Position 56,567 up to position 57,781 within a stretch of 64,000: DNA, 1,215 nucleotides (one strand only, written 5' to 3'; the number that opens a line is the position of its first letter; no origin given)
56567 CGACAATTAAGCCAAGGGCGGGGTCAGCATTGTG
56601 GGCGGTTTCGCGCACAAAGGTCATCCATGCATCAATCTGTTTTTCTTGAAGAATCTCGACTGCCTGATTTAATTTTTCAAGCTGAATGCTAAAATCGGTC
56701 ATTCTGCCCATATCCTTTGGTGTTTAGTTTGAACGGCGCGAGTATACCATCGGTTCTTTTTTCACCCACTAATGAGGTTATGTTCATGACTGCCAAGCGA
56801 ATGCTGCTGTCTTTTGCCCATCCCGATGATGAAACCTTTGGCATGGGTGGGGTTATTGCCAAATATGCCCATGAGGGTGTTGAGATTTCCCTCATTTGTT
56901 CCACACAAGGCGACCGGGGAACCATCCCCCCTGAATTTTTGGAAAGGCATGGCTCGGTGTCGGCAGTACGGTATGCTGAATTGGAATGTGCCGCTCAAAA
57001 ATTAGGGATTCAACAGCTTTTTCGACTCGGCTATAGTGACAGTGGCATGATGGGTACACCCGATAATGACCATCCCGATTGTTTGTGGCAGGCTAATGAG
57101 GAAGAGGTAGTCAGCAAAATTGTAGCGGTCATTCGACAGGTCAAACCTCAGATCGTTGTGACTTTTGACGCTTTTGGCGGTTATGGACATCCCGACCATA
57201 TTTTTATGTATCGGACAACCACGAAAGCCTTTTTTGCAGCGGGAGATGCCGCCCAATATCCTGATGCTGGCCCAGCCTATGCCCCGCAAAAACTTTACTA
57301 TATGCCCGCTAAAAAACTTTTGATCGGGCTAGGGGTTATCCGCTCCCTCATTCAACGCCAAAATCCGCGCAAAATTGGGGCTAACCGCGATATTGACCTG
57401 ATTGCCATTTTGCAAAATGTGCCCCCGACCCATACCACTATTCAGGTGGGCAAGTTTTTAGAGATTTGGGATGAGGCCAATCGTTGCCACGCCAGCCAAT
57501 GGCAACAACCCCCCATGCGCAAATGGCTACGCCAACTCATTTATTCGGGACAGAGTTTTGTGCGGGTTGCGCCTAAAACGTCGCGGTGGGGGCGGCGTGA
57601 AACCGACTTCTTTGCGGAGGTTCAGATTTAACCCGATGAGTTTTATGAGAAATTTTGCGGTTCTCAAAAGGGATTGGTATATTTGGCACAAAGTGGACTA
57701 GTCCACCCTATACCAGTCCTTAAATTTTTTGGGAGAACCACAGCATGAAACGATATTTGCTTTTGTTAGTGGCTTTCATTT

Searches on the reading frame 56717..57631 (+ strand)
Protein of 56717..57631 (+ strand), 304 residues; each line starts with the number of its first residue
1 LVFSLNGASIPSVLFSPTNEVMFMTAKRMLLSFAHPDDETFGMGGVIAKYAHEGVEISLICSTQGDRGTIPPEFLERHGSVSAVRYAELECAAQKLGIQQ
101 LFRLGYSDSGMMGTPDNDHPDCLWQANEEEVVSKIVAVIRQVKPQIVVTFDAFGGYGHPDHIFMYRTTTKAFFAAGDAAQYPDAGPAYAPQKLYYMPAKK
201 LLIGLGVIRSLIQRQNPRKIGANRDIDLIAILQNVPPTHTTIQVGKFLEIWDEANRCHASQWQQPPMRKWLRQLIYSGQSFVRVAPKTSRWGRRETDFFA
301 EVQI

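Call 24: search_protein_families(library=pfam, proteins=[window:56717-57631:+], max_evalue=0.001)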
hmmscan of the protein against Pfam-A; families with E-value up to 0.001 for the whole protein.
window:56717-57631:+ (304 aa): 1 family
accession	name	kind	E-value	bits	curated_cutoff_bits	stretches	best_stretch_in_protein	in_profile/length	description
PF02585.22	PIG-L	-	5.8e-32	111.3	28.2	1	32-171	3-128/129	GlcNAc-PI de-N-acetylase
